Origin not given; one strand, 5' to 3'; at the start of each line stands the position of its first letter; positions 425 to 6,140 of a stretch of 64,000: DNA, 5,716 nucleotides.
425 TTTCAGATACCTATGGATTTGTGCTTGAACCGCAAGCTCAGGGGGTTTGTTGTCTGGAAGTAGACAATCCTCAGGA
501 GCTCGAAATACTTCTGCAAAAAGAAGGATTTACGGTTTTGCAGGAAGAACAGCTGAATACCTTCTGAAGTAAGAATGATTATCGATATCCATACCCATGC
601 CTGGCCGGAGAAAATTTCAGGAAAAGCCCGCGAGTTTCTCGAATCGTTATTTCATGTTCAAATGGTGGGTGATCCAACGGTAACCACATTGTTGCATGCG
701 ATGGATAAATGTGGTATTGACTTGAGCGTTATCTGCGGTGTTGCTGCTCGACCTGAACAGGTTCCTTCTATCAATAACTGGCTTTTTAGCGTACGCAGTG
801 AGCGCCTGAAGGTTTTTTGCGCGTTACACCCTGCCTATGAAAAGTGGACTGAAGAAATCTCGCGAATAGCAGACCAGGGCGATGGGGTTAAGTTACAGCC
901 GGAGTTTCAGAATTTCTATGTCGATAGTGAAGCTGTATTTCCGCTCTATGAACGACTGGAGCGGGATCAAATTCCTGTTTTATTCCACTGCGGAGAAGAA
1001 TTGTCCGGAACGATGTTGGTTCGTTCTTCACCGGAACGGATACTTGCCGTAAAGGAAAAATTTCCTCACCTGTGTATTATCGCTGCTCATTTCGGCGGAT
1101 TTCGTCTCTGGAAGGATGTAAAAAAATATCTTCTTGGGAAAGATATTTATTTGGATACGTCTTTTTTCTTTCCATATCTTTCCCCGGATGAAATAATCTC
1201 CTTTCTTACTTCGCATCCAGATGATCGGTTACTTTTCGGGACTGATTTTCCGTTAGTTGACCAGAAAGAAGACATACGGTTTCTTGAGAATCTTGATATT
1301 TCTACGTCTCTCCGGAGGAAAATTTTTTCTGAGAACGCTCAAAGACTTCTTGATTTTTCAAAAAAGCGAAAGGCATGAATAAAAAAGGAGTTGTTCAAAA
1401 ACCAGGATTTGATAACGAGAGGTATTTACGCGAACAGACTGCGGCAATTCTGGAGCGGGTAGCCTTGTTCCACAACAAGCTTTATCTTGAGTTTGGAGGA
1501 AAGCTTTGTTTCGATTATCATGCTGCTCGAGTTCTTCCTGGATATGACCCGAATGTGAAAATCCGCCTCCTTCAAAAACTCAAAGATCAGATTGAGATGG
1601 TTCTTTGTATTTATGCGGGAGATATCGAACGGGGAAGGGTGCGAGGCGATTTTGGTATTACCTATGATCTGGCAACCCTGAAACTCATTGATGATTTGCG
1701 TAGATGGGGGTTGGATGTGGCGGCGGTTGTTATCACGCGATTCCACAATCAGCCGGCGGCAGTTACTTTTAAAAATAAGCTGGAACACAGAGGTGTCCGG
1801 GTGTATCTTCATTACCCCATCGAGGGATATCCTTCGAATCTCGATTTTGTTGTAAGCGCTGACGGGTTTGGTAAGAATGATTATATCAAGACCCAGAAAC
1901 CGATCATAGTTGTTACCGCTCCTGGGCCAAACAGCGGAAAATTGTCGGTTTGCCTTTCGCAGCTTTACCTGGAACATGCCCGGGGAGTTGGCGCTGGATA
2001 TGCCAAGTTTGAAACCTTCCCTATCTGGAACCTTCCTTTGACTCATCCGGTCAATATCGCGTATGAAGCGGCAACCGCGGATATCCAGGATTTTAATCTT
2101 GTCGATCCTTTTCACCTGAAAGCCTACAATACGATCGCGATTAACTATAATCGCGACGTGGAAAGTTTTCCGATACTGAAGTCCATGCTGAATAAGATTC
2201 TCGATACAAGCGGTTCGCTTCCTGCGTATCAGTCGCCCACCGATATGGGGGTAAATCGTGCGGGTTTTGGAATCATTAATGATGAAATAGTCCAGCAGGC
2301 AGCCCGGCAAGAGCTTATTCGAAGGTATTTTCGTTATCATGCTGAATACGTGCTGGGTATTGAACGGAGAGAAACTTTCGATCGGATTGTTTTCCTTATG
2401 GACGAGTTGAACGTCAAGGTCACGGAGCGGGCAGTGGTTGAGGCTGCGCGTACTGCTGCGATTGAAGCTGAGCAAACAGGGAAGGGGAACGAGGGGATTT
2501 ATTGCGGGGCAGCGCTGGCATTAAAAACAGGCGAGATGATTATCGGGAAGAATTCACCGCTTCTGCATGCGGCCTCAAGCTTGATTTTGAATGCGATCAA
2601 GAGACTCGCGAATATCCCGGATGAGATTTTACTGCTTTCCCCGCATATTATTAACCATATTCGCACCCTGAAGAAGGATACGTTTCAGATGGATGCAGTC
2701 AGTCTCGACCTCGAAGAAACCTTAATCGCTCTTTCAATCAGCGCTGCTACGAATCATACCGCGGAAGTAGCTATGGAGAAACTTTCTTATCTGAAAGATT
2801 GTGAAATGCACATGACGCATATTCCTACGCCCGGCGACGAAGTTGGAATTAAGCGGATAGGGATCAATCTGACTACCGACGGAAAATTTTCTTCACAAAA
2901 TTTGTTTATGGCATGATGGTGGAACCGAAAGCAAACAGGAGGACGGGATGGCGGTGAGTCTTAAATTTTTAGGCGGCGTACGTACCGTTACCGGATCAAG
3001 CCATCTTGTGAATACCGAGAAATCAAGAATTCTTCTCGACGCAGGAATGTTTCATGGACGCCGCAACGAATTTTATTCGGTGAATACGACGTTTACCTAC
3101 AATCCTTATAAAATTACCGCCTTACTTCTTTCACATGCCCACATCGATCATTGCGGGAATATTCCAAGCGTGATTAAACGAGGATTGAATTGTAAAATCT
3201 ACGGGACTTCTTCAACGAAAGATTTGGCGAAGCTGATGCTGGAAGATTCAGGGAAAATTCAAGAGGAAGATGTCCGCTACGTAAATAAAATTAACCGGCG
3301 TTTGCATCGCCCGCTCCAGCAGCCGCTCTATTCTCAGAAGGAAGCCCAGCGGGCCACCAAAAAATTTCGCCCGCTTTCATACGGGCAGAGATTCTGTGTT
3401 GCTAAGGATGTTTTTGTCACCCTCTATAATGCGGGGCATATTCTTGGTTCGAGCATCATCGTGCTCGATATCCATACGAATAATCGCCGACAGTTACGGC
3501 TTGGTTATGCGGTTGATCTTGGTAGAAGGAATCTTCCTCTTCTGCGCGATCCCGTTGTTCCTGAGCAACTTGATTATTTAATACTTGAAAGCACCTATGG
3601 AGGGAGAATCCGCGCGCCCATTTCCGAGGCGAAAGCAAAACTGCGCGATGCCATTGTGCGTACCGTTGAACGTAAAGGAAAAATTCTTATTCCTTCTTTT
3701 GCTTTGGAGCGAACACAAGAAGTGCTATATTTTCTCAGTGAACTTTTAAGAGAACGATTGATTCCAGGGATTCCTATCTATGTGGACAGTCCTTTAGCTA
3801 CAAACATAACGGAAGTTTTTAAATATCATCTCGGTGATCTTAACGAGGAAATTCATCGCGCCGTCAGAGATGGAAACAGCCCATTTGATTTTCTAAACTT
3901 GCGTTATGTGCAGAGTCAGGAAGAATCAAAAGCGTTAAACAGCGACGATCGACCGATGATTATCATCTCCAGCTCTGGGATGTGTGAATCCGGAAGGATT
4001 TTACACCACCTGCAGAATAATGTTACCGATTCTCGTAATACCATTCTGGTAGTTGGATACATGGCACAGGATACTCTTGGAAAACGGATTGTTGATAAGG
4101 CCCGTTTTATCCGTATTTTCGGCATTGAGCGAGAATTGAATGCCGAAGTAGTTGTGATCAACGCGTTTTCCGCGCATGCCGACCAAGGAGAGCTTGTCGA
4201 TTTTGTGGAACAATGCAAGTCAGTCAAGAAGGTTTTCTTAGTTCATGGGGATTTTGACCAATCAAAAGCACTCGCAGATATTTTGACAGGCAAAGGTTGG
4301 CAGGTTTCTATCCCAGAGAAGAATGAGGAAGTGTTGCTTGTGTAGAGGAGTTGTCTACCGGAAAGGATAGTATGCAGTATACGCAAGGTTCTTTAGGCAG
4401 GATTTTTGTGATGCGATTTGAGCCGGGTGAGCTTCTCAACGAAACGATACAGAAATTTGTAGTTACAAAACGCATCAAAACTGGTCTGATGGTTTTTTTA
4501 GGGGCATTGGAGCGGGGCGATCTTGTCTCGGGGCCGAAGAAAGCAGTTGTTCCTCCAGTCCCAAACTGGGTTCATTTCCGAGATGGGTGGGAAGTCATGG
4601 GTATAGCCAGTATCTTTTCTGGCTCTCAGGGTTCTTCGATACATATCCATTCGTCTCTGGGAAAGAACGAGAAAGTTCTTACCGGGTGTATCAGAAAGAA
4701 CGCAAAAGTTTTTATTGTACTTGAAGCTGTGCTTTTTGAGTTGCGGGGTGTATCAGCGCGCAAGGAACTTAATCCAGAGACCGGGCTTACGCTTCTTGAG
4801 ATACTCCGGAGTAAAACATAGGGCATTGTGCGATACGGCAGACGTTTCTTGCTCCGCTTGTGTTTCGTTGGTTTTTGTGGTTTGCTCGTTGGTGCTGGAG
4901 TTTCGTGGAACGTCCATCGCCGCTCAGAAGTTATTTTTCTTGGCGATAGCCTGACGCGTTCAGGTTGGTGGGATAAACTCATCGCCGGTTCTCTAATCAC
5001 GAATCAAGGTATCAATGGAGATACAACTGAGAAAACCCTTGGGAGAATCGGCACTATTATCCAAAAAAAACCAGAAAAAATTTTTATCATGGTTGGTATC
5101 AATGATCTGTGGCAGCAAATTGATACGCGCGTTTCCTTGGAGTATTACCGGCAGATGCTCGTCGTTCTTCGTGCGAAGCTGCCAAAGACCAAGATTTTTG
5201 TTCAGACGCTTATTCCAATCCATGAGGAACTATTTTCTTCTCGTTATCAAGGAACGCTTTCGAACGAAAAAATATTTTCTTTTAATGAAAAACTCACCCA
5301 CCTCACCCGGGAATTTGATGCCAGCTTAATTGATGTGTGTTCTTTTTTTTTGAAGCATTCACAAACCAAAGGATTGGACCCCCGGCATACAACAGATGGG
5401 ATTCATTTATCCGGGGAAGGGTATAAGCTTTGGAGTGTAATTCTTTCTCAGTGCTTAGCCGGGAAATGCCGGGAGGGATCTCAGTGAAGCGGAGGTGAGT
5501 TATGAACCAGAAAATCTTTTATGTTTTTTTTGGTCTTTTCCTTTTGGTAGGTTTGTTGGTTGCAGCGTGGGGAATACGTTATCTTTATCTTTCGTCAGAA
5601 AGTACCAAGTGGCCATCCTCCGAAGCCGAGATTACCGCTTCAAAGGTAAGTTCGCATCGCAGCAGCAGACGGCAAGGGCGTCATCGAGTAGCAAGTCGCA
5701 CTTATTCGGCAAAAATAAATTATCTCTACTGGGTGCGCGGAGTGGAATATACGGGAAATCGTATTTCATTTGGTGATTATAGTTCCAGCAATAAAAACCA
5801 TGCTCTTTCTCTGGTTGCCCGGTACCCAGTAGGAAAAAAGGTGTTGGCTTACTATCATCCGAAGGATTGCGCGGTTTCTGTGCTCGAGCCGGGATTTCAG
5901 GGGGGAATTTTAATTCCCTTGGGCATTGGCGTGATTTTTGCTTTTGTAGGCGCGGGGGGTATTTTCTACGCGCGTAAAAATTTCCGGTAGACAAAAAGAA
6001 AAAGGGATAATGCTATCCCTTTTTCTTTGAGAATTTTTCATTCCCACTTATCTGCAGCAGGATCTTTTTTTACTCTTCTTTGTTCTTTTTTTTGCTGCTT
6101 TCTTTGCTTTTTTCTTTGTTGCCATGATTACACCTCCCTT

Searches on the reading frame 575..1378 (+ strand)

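Call 72: search_protein_families(library=pfam, proteins=[window:575-1378:+], max_evalue=0.0001)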
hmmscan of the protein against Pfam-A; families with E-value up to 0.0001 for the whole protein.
window:575-1378:+ (267 aa): 1 family
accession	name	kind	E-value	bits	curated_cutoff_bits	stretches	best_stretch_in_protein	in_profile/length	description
PF04909.20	Amidohydro_2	-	4.5e-25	89.4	26.4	1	3-261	1-289/289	Amidohydrolase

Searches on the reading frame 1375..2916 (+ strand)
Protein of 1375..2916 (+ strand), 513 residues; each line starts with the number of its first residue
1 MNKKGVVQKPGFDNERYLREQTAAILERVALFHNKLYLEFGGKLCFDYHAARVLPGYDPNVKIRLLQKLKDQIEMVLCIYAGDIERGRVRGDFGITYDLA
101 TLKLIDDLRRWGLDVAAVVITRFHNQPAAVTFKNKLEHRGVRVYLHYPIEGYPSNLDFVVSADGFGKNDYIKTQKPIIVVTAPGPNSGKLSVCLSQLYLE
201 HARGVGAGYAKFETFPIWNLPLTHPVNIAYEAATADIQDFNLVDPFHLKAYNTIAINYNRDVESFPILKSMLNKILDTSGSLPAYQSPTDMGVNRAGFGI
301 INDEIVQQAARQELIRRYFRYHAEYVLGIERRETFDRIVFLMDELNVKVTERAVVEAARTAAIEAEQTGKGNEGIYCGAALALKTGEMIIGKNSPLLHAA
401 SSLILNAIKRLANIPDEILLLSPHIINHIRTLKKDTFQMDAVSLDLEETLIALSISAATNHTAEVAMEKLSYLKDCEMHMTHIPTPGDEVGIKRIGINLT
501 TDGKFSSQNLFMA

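Call 72: search_protein_families(library=pfam, proteins=[window:1375-2916:+], max_evalue=0.0001)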
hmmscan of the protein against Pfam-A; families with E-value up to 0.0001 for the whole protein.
window:1375-2916:+ (513 aa): 2 families
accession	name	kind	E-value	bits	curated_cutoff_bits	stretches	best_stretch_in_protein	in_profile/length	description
PF08903.17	DUF1846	-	8.8e-158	524.8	27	1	11-345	2-332/333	Domain of unknown function DUF1846, N-terminal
PF20921.3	DUF1846_C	-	4.6e-49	166.5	27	1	351-511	2-153/153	Domain of unknown function DUF1846, C-terminal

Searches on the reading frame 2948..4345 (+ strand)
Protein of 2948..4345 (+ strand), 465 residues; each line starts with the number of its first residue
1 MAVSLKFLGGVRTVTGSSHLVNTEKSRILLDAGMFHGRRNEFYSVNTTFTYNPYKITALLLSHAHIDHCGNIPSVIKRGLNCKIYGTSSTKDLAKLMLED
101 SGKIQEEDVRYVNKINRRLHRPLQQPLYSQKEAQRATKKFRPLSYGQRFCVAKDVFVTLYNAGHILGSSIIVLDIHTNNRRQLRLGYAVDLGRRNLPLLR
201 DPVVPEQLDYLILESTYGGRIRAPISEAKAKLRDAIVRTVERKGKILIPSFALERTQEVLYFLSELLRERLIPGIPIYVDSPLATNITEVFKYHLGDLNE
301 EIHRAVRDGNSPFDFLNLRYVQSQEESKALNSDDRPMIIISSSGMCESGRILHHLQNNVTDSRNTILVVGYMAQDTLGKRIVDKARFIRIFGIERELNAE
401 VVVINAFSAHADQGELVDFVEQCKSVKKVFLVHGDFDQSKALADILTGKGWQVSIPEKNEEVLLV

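Call 72: search_protein_families(library=pfam, proteins=[window:2948-4345:+], max_evalue=0.0001)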
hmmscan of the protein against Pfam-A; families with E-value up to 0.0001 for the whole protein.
window:2948-4345:+ (465 aa): 5 families
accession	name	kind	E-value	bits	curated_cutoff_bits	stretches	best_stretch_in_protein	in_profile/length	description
PF10996.14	Beta-Casp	-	2.9e-40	138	27.7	1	256-381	1-120/120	Beta-Casp domain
PF07521.17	RMMBL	-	2.4e-14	53.5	21.6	1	396-456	3-63/63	Zn-dependent metallo-hydrolase RNA specificity domain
PF16661.11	Lactamase_B_6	-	4.9e-12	46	27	1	20-173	1-149/193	Metallo-beta-lactamase superfamily domain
PF00753.33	Lactamase_B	-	1.6e-09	38.4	22.7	1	15-89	5-77/196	Metallo-beta-lactamase superfamily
PF12706.13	Lactamase_B_2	-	2.3e-07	31.1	27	1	27-92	2-68/200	Beta-lactamase superfamily domain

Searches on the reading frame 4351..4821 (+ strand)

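Call 72: search_protein_families(library=pfam, proteins=[window:4351-4821:+], max_evalue=0.0001)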
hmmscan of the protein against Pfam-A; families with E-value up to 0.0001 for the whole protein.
window:4351-4821:+ (156 aa): 1 family
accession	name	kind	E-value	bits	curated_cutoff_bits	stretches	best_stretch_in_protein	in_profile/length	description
PF03479.20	PCC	-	2.2e-15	57.4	25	1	17-132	1-116/117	Plants and Prokaryotes Conserved (PCC) domain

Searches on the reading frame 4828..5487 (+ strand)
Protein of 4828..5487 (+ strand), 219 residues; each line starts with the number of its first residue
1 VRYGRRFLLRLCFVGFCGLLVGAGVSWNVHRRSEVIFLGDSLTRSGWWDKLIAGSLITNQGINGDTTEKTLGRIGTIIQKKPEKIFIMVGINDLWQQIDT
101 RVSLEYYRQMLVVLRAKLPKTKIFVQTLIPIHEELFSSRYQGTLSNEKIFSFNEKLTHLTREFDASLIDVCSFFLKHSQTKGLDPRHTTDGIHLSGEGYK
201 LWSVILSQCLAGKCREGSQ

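Call 72: search_protein_families(library=pfam, proteins=[window:4828-5487:+], max_evalue=0.0001)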
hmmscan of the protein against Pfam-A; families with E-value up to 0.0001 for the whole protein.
window:4828-5487:+ (219 aa): 2 families
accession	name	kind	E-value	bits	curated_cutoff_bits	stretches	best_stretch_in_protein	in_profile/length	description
PF13472.12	Lipase_GDSL_2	-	2.1e-22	80.9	32.9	1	37-201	1-178/178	GDSL-like Lipase/Acylhydrolase family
PF00657.28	Lipase_GDSL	-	2.5e-13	51.1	23.6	1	35-202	1-204/208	GDSL-like Lipase/Acylhydrolase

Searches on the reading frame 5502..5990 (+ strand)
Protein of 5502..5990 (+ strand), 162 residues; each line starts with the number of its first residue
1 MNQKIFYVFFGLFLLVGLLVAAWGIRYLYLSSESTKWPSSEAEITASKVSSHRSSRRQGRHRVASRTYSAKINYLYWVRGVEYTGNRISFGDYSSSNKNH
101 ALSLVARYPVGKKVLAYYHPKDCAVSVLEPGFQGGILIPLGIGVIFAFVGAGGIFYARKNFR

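Call 72: search_protein_families(library=pfam, proteins=[window:5502-5990:+], max_evalue=0.0001)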
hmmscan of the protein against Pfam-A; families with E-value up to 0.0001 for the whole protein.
window:5502-5990:+ (162 aa): 1 family
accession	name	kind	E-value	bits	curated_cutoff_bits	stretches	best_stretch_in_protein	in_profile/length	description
PF12158.14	DUF3592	-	6.8e-16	59.2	25.3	1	41-132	2-83/84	Domain of unknown function (DUF3592)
